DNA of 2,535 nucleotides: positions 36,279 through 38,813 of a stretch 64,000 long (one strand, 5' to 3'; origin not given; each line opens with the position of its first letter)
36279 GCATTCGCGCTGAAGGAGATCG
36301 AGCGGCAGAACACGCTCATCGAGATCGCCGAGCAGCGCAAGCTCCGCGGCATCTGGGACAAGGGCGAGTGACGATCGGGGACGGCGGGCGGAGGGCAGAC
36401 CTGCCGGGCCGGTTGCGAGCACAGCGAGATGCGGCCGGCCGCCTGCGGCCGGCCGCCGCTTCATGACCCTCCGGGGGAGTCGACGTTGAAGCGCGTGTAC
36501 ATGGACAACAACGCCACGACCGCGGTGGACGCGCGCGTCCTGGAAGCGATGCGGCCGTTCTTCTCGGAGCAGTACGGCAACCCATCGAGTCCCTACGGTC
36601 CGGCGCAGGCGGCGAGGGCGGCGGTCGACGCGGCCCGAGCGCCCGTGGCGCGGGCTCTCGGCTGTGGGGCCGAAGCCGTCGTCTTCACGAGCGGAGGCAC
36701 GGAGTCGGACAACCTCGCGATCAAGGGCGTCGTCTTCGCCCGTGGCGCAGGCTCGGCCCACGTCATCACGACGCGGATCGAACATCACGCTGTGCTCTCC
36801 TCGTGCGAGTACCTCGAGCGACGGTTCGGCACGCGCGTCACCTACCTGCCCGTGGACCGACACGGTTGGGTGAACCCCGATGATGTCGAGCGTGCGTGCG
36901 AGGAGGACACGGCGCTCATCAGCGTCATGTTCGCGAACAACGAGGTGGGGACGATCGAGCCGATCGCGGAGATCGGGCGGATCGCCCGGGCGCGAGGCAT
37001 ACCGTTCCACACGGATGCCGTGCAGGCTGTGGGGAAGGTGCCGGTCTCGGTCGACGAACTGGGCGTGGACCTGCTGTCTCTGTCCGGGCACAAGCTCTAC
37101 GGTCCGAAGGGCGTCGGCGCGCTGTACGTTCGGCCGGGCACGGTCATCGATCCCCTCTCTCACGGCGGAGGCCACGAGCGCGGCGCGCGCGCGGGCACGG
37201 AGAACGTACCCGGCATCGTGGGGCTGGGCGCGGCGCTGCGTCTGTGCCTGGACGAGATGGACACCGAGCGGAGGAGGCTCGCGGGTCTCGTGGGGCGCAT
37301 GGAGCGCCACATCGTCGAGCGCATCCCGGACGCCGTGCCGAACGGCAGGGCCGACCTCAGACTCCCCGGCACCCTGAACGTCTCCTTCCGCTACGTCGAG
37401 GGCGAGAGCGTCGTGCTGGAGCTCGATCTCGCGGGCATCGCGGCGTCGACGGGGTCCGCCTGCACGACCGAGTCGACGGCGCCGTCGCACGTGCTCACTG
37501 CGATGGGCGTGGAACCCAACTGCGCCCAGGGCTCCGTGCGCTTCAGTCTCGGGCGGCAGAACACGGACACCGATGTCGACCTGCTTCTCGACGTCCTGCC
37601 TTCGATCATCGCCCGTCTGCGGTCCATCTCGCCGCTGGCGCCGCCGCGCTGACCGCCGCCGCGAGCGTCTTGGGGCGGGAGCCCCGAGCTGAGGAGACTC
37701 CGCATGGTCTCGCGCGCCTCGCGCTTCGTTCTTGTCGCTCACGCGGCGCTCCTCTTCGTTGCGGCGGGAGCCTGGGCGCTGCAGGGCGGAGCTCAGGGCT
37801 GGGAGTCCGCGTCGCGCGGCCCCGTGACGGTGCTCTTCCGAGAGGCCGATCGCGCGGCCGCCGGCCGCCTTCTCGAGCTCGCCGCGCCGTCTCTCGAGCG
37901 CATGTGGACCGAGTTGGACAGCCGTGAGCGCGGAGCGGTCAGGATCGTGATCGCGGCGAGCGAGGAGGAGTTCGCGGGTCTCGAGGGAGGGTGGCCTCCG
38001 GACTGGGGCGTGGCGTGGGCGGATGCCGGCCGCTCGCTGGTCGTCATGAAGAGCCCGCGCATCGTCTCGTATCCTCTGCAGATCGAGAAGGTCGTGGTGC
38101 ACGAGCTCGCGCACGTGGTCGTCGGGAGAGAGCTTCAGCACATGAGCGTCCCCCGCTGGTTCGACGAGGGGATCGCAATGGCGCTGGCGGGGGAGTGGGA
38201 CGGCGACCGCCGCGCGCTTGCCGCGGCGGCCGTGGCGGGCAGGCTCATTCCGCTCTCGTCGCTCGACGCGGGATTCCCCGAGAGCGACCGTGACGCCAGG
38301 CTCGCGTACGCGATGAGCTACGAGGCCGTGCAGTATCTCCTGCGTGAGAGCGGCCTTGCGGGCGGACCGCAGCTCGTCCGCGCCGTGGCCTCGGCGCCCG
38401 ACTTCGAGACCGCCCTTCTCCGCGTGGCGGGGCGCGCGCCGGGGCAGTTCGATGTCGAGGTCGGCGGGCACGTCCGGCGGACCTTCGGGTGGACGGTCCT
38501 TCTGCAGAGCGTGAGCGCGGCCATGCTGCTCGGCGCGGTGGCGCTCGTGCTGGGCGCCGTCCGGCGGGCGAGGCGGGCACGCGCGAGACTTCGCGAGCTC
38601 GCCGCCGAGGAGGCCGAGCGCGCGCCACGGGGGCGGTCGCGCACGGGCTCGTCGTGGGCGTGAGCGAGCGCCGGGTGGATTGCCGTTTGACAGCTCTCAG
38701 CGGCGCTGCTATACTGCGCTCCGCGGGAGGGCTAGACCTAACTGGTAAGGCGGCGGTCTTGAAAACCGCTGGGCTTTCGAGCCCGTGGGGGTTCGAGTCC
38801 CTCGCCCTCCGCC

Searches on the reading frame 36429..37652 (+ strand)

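Call 17: search_protein_families(library=pfam, proteins=[window:36429-37652:+], max_evalue=0.001)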
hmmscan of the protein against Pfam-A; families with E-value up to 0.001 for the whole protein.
window:36429-37652:+ (407 aa): 3 families
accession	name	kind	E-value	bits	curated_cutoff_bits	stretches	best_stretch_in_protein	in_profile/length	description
PF00266.25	Aminotran_5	-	3.9e-80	270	21.5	1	23-386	1-371/371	Aminotransferase class-V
PF01212.27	Beta_elim_lyase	-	1.1e-09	38.5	27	1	71-210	43-185/288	Beta-eliminating lyase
PF01041.23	DegT_DnrJ_EryC1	-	5.9e-05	22.9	19.8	1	79-202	37-151/360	DegT/DnrJ/EryC1/StrS aminotransferase family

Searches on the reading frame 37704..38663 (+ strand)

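Call 17: search_protein_families(library=pfam, proteins=[window:37704-38663:+], max_evalue=0.001)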
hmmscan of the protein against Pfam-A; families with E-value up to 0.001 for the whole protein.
window:37704-38663:+ (319 aa): 1 family
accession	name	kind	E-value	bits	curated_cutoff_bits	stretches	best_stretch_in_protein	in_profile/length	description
PF13485.12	Peptidase_MA_2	-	1.5e-15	58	32.4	1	98-243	39-185/201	Peptidase MA superfamily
